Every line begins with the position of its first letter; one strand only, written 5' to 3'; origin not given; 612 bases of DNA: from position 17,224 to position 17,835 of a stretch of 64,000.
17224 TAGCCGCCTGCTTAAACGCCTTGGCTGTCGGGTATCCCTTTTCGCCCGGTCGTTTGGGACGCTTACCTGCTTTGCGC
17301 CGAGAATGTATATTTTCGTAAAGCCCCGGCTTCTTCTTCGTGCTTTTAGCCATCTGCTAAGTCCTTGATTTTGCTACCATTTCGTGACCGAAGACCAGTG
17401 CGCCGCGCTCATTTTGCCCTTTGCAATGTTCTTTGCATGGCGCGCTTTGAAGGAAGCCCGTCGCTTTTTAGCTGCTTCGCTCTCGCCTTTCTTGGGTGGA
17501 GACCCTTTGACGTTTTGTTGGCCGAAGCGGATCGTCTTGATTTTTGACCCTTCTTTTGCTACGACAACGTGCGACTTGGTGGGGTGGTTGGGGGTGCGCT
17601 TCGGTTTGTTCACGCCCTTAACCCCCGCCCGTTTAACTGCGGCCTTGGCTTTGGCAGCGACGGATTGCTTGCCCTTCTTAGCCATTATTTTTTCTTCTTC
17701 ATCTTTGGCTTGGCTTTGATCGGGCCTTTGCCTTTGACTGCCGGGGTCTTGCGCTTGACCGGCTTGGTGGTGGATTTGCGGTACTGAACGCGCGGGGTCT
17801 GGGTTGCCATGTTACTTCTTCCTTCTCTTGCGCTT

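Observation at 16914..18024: Tandem operon of four lysine-rich basic miniproteins plus a Met/Gly-rich protein between the lysis and tail modules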

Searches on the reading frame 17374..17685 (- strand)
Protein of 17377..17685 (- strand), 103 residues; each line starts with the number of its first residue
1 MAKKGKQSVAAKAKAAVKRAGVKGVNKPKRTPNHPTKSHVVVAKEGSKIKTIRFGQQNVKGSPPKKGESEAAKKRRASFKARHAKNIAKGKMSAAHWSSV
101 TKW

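Call 3: search_protein_families(library=pfam, proteins=[window:17377-17685:-], max_evalue=1)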
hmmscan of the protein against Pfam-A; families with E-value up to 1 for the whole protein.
seq(103 aa): 1 family
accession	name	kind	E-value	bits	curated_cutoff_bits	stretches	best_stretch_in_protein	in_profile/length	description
PF19846.4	DUF6321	-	0.028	15.5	28.5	1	59-93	24-56/72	Domain of unknown function (DUF6321)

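Call 4: search_protein_families(library=phrogs, proteins=[window:17377-17685:-], max_evalue=1)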
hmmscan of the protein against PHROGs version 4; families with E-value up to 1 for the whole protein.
seq(103 aa): 4 families
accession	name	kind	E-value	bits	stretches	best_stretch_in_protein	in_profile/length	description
phrog_7595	-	unknown function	3.9e-37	127.6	1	11-103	3-96/96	-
phrog_9979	-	unknown function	0.037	14.3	1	22-103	189-261/278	-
phrog_31724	-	unknown function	0.088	13.6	1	77-102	98-123/151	-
phrog_11761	-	unknown function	0.17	13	0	68-89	35-56/110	-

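Call 9: search_dna_similar(query=window:17377-17685:-, collection=phages, mode=protein, max_evalue=0.001, max_rows=40)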
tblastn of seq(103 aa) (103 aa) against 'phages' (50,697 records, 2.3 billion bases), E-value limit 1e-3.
Records with a match: 43; places in all: 43; records where one place covers at least 80% of the query: 0.
Best place of each record, by identity: 60-80% 27; <60% 16.
By first word of the organism name: Roseobacter 11; Synechococcus 6; Siovirus 5; Cyanophage 4; Caudoviricetes 3; Prochlorococcus 3; Caudovirales 2; Celeribacter 2; Lentibacter 2; Puniceispirillum 2; and 3 more.
By host as written in the record: - 13; Rhodobacteraceae bacterium FZCC0023 4; Prochlorococcus MED4 4; Synechococcus sp. CB0204 2; Synechococcus sp. WH7803 2; Rhodobacteraceae bacterium FZCC0040 2; Celeribacter sp. IMCC12053 2; Lentibacter sp. SH36 2; and 9 more.
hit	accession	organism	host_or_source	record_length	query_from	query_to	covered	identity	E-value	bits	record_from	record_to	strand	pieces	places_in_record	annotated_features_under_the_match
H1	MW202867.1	Caudoviricetes sp.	Manatee Spring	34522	26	103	76%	79.5%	3e-24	100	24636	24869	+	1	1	hypothetical protein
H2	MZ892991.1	Roseobacter phage CRP-603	Rhodobacteraceae bacterium FZCC0012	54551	26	103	76%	72.2%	1e-18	84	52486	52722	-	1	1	hypothetical protein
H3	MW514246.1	Roseobacter phage CRP-9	Rhodobacteraceae bacterium FZCC0023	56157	26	103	76%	71.8%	7e-21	91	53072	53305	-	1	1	hypothetical protein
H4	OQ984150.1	Phage C72C1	-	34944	26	103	76%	71.3%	2e-19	87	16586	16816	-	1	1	hypothetical protein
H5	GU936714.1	Synechococcus phage S-CBS2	Synechococcus sp. CB0204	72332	26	103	76%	70.9%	1e-18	85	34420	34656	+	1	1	hypothetical protein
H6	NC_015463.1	Synechococcus phage S-CBS2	Synechococcus sp. CB0204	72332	26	103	76%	70.9%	1e-18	85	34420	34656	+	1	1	hypothetical protein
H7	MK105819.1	Synechococcus phage S-H1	Synechococcus sp. WH 7803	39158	26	103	76%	69.2%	1e-21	93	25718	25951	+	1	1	hypothetical protein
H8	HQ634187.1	Cyanophage KBS-S-2A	Synechococcus sp. WH7803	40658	26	103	76%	69.2%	4e-20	89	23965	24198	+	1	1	hypothetical protein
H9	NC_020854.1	Cyanophage KBS-S-2A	Synechococcus sp. WH7803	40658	26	103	76%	69.2%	4e-20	89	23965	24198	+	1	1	hypothetical protein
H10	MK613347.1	Roseobacter phage CRP-5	Rhodobacteraceae bacterium FZCC0040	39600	26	103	76%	67.9%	2e-18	84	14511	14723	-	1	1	hypothetical protein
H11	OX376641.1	Caudovirales sp. ct2KA10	-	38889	26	103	76%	67.9%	4e-17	80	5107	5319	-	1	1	record has no annotation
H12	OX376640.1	Caudovirales sp. ct2KA10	-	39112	26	103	76%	67.9%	4e-17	80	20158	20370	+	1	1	record has no annotation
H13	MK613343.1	Roseobacter phage CRP-1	Rhodobacteraceae bacterium FZCC0023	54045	26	103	76%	67.1%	1e-17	81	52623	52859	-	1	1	hypothetical protein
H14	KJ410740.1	Synechococcus phage S-EIVl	Synechococcus sp. PCCC-A2c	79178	26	103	76%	67.1%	3e-17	81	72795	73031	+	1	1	hypothetical protein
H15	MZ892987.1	Roseobacter phage CRP-207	Rhodobacteraceae bacterium FZCC0040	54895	26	103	76%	67.1%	3e-17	81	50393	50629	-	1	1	hypothetical protein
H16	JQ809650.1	Celeribacter phage P12053L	Celeribacter sp. IMCC12053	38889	26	103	76%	65.4%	6e-18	82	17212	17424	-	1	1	hypothetical protein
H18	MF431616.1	Lentibacter phage vB_LenP_ICBM2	Lentibacter sp. SH36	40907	26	103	76%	65.4%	2e-17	81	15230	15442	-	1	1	hypothetical protein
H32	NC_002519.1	Roseobacter phage SIO1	Rosebacter SIO67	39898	26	103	76%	59.0%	2e-12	67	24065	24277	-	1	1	none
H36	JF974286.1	Prochlorococcus phage MED4-184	Prochlorococcus MED4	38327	26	103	76%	49.4%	2e-9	58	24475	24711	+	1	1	hypothetical protein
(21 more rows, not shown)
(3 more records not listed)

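Call 11: get_annotated_region(hit=H1, flank=3000)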
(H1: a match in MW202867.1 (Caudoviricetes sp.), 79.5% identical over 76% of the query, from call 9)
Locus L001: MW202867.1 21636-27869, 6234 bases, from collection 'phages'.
description: Myoviridae sp. isolate ct3Oc712, complete genome.
organism: Caudoviricetes sp. (NCBI taxid 2832643)
taxonomy: Viruses; Duplodnaviria; Heunggongvirae; Uroviricota; Caudoviricetes
host: -; source: Manatee Spring; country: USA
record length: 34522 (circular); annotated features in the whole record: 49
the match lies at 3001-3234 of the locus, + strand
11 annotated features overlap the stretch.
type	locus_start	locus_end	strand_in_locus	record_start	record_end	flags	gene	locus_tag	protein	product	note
CDS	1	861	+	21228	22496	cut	-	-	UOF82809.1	P22 coat protein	-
CDS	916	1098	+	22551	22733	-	-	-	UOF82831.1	hypothetical protein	-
CDS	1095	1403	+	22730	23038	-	-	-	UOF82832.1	hypothetical protein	-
CDS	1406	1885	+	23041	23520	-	-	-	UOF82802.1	P22 tail accessory factor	-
CDS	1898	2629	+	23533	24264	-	-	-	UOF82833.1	hypothetical protein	-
CDS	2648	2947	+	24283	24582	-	-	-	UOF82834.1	hypothetical protein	-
CDS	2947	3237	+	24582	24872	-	-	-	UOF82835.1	hypothetical protein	-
CDS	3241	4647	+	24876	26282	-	-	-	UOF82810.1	phage stabilization protein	-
CDS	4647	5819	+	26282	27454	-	-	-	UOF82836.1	cerebellin-1 domain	-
CDS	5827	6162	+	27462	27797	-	-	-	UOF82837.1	hypothetical protein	-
CDS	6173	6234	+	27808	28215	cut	-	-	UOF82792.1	high potential iron-sulfur protein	-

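Call 12: get_annotated_region(hit=H3, flank=3000)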
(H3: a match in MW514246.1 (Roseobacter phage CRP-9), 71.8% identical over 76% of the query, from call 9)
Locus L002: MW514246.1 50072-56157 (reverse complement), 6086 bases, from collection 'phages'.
description: Roseobacter phage CRP-9, complete genome.
organism: Roseobacter phage CRP-9 (NCBI taxid 2813174)
taxonomy: Viruses; Duplodnaviria; Heunggongvirae; Uroviricota; Caudoviricetes
host: Rhodobacteraceae bacterium FZCC0023; source: seawater; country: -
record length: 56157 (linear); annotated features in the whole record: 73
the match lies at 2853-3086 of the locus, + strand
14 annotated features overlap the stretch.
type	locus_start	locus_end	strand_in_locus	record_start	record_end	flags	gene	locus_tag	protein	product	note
CDS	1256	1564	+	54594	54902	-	-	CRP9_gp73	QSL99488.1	hypothetical protein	-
CDS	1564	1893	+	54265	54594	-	-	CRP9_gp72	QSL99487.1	hypothetical protein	-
CDS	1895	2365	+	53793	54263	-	-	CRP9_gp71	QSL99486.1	putative endolysin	-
CDS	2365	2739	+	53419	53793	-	-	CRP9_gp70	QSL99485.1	hypothetical protein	-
CDS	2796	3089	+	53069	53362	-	-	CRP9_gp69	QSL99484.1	hypothetical protein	-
CDS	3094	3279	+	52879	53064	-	-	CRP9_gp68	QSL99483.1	hypothetical protein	-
CDS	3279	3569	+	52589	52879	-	-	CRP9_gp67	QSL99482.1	hypothetical protein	-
CDS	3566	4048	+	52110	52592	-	-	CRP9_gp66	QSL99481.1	hypothetical protein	-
CDS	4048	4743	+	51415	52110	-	-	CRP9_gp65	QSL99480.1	hypothetical protein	-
CDS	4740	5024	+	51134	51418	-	-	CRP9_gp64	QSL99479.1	hypothetical protein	-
CDS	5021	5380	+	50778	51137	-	-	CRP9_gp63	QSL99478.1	hypothetical protein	-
CDS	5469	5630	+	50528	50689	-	-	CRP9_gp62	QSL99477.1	hypothetical protein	-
CDS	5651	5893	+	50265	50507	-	-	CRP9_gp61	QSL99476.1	hypothetical protein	-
CDS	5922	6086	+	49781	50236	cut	-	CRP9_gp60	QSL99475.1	hypothetical protein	-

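Call 13: get_annotated_region(hit=H5, flank=3000)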
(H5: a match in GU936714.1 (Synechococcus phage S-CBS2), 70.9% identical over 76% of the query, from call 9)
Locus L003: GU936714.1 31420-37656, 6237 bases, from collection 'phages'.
description: Synechococcus phage S-CBS2, complete genome.
organism: Synechococcus phage S-CBS2 (NCBI taxid 753084)
taxonomy: Viruses; Duplodnaviria; Heunggongvirae; Uroviricota; Caudoviricetes
host: Synechococcus sp. CB0204; source: surface water in Chesapeake Bay stn. 804; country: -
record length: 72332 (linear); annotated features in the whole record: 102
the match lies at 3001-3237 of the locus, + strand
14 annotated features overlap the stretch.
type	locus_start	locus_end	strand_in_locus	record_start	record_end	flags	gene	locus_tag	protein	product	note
CDS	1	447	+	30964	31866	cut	-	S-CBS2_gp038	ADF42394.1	major capsid protein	-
CDS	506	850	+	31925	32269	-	-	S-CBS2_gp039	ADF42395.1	hypothetical protein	-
CDS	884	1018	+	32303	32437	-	hli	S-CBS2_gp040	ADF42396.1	high light inducible protein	-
CDS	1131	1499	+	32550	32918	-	-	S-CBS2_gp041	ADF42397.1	hypothetical protein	-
CDS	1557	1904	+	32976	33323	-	-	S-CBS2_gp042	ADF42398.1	hypothetical protein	-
CDS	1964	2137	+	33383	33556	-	-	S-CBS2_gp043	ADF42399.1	hypothetical protein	-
CDS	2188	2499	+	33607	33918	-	-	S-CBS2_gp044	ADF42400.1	hypothetical protein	-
CDS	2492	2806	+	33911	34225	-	-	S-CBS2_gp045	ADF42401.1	hypothetical protein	-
CDS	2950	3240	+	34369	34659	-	-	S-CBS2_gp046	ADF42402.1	hypothetical protein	-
CDS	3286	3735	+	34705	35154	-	-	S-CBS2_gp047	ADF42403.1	hypothetical protein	-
CDS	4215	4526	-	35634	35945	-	-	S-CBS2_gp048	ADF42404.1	hypothetical protein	-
CDS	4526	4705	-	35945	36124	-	-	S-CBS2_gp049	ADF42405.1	hypothetical protein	-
CDS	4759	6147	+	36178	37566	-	-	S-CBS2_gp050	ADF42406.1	unknown structural protein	-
CDS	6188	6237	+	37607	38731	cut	-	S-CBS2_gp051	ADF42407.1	head decoration protein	-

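Call 16: find_related_loci(query=window:17377-17685:-, collection=viral_contigs, flank=4000)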
Query seq(103 aa) (103 aa) in viral_contigs; peptide patterns used: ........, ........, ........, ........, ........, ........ (x = any residue, [..] = any of these).
600 stretches matched a pattern (row limit reached: there are more); 600 encode a relative of the query (tblastn E <= 1e-3); the best 80 are kept; 80 distinct loci.
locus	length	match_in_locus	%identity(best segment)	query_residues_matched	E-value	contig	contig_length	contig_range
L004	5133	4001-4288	86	8-103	9e-50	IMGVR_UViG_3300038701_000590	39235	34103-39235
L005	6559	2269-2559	85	7-103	2e-48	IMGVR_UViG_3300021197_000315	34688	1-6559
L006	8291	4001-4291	81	7-103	2e-47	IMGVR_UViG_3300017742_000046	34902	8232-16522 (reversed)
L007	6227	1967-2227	89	17-103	6e-46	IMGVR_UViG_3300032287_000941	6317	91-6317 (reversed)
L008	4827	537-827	78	7-103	2e-45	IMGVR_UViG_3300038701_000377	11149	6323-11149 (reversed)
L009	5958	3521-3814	72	6-103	7e-44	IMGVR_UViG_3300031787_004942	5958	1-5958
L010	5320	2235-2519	76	9-103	2e-43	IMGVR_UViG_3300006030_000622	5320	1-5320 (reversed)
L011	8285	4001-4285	74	9-103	7e-43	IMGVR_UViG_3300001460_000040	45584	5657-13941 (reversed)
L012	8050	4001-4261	78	17-103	1e-42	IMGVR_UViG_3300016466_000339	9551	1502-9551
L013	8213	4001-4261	78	17-103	2e-41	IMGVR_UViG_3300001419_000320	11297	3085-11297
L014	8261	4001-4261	77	17-103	2e-41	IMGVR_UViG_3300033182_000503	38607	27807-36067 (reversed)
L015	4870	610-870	77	17-103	2e-41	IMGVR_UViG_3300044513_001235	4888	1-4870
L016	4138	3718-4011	68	6-103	4e-41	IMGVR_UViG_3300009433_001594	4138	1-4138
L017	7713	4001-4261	76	17-103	3e-41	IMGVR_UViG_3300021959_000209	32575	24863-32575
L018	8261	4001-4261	75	17-103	3e-41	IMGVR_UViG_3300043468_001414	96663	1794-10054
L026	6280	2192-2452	74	17-103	6e-40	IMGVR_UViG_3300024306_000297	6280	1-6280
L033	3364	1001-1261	72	17-103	3e-39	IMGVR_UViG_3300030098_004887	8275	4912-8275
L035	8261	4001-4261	72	17-103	8e-39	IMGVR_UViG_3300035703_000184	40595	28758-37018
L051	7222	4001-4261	70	17-103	1e-37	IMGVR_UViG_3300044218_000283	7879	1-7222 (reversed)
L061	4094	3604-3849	74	22-103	2e-37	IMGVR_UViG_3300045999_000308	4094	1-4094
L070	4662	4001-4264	75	17-103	5e-37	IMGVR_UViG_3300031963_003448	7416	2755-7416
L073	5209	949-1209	70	17-103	4e-37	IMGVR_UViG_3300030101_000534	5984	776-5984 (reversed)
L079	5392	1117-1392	65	12-103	2e-36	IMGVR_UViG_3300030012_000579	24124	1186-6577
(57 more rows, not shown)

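Call 18: search_protein_families(library=ncbifam, proteins=[window:17377-17685:-], max_evalue=1)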
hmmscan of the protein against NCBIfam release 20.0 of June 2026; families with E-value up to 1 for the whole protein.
seq(103 aa): 0 families

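Call 26: search_solved_structures(query=window:17377-17685:-, max_evalue=10)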
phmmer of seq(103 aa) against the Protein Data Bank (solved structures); distinct sequences matched with E-value up to 10: 0.

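Call 39: get_annotated_region(hit=H18, flank=2500)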
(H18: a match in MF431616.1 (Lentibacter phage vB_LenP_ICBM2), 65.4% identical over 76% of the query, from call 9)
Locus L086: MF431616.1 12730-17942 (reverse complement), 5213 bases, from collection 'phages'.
description: Lentibacter phage vB_LenP_ICBM2, complete genome.
organism: Lentibacter phage vB_LenP_ICBM2 (NCBI taxid 2847823)
taxonomy: Viruses; Duplodnaviria; Heunggongvirae; Uroviricota; Caudoviricetes; Zobellviridae; Cobavirinae; Veravirus; Veravirus septentrionalis
host: Lentibacter sp. SH36; source: seawater, algal bloom, North Sea; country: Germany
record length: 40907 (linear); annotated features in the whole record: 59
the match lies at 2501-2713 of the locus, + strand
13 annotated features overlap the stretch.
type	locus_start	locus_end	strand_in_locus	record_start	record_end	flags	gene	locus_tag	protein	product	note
CDS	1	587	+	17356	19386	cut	-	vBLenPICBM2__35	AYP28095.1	hypothetical protein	-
CDS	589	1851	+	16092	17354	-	-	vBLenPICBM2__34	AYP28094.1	endolysin, amidase domain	-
CDS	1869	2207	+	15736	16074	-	-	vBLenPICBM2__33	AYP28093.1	hypothetical protein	-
CDS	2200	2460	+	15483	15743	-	-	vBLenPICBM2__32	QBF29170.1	hypothetical protein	-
CDS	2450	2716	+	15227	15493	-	-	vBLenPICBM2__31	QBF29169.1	hypothetical protein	-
CDS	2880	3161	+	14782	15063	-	-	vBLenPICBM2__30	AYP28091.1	hypothetical protein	-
regulatory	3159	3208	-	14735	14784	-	-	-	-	terminator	vB_LenP_ICBM2_T2; bidirectional terminator together with vB_LenP_ICBM2_T1; rho-independent terminator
regulatory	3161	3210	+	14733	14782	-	-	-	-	terminator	vB_LenP_ICBM2_T1; bidirectional terminator together with vB_LenP_ICBM2_T2; rho-independent terminator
CDS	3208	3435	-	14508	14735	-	-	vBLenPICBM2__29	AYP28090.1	nucleotide kinase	putative early protein, SaV-like (nucleotide kinase)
CDS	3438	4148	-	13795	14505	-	-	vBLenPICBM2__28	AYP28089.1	P-loop containing nucleoside triphosphate hydrolase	P-loop containing nucleoside triphosphate hydrolase (PhoH-like protein)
CDS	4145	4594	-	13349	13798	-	-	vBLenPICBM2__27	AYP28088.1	hypothetical protein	-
CDS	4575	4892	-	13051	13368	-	-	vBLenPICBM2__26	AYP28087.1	glutaredoxin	-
CDS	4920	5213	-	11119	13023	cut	-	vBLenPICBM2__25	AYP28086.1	cobalamin dependent ribonucleotide reductase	-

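Call 40: get_annotated_region(hit=H7, flank=2500)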
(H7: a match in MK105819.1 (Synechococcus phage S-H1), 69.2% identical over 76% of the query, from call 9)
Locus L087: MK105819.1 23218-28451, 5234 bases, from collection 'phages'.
description: Synechococcus phage S-H1, complete genome.
organism: Synechococcus phage S-H1 (NCBI taxid 2488632)
taxonomy: Viruses; Duplodnaviria; Heunggongvirae; Uroviricota; Caudoviricetes
host: Synechococcus sp. WH 7803; source: -; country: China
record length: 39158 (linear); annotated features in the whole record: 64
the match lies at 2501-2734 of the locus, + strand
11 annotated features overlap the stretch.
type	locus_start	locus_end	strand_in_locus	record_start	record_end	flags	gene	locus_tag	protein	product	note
CDS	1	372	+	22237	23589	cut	-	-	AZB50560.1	hypothetical protein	-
CDS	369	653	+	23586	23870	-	-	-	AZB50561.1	hypothetical protein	-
CDS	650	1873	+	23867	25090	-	-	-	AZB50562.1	hypothetical protein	-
CDS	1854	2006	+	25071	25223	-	-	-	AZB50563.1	hypothetical protein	-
CDS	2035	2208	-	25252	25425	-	-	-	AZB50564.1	hypothetical protein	-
CDS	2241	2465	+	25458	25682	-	-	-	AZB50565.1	hypothetical protein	-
CDS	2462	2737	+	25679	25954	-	-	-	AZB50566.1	hypothetical protein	-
CDS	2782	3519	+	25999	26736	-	-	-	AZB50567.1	putative scaffold protein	-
CDS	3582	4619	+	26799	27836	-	-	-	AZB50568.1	coat protein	-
CDS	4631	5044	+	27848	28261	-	-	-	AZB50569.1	hypothetical protein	-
CDS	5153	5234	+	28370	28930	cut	-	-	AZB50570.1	hypothetical protein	-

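Call 41: get_annotated_region(hit=H36, flank=2500)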
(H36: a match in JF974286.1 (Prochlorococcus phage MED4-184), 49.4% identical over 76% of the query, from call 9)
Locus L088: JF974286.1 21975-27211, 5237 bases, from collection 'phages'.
description: Cyanophage MED4-184 genomic sequence.
organism: Prochlorococcus phage MED4-184 (NCBI taxid 889955)
taxonomy: Viruses; Duplodnaviria; Heunggongvirae; Uroviricota; Caudoviricetes
host: Prochlorococcus MED4; source: ALOHA; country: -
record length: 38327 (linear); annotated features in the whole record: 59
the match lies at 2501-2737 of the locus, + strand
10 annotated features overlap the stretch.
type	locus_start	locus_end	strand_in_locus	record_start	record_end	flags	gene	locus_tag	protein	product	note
CDS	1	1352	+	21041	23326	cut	-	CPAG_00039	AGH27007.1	hypothetical protein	-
CDS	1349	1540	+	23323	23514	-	-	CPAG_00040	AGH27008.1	hypothetical protein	-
CDS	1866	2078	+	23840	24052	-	-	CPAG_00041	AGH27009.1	hypothetical protein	-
CDS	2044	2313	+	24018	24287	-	-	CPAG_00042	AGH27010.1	hypothetical protein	-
CDS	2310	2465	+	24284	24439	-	-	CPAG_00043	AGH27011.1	hypothetical protein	-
CDS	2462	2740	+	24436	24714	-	-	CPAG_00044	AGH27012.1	hypothetical protein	-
CDS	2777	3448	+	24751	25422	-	-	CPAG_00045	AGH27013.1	hypothetical protein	-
CDS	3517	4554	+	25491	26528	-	-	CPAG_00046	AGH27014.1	hypothetical protein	-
CDS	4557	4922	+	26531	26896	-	-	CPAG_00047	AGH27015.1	hypothetical protein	-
CDS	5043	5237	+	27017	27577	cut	-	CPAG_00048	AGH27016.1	hypothetical protein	-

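Call 46: find_homologous_proteins(query=window:17377-17685:-, max_evalue=0.001)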
Query seq(103 aa) (103 aa): 8000 proteins with E <= 0.001 among 8000 candidates; the best 120 are listed.
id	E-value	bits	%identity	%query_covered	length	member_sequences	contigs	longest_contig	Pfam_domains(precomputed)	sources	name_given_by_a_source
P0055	2.0e-50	187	93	100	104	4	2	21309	-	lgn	-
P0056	1.2e-44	168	89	81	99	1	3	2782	-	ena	-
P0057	1.4e-44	168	86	94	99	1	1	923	-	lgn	-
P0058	1.6e-44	168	86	94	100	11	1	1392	-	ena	-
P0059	3.4e-44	167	87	94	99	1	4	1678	-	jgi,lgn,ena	jgi:phage gp16-like protein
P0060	3.7e-44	167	86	94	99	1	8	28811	-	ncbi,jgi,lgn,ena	-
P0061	4.1e-44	167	86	94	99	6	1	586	-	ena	-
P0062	5.9e-44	166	86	94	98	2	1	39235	-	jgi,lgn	jgi:hypothetical protein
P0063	8.9e-44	165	85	94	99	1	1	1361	-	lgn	-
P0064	1.1e-43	165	85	94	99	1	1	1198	-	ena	-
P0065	1.2e-43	165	86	94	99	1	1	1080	-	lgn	-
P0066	1.9e-43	164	85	94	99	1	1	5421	-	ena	-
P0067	2.3e-43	164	85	93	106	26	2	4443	-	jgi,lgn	-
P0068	3.1e-43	164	84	95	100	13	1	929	-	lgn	-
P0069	3.3e-43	164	85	94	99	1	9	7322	-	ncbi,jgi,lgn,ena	-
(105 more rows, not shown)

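Call 53: predict_structure(alignment_id=A1)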
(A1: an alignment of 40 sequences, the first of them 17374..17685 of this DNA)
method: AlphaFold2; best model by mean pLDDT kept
length: 103 residues; sequences in the alignment: 40
mean_pLDDT: 55.4   pTM: 0.31
mean pLDDT of the five models: 55.4, 51.7, 51.3, 47.8, 45.7
residues with pLDDT >= 90: 0; 70-90: 11; 50-70: 59; < 50: 33
segments of 3 or more residues with pLDDT < 50: 1-7, 21-36, 57-61, 101-103
pLDDT, mean of each block of 10 residues (from residue 1): 46 53 45 48 63 52 65 72 59 54 44
secondary structure, 60 per line:
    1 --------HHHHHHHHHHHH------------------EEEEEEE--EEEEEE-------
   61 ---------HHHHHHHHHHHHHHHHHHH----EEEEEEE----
elements in order: H9-20 E39-45 E48-53 H70-88 E93-99

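Call 58: get_annotated_region(hit=H16, flank=2000)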
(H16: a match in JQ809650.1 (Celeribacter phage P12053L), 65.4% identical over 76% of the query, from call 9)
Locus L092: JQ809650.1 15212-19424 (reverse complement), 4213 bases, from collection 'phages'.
description: Celeribacter phage P12053L, complete genome.
organism: Celeribacter phage P12053L (NCBI taxid 1197951)
taxonomy: Viruses; Duplodnaviria; Heunggongvirae; Uroviricota; Caudoviricetes; Zobellviridae; Cobavirinae; Siovirus; Siovirus coreense
host: Celeribacter sp. IMCC12053; source: seawater; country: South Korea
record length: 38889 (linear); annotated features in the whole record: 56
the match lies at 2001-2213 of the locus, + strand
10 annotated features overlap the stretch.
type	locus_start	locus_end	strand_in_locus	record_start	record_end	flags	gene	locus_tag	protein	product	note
CDS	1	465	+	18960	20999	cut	-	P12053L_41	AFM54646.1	hypothetical protein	-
CDS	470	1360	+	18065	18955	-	-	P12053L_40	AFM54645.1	hypothetical protein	containing putative peptidoglycan binding domain; PF01471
CDS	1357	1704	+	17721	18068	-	-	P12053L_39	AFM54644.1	hypothetical protein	-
CDS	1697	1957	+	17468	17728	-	-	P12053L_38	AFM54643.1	hypothetical protein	-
CDS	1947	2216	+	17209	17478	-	-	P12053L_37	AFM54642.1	hypothetical protein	-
CDS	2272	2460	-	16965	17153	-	-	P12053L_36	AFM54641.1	hypothetical protein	-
CDS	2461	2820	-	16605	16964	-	-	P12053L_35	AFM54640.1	putative endonuclease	-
CDS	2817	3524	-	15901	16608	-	-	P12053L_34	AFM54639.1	phosphate starvation-inducible protein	PhoH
CDS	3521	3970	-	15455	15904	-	-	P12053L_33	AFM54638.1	hypothetical protein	-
CDS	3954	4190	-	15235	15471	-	-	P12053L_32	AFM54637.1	hypothetical protein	containing glutaredoxin domain; PF00462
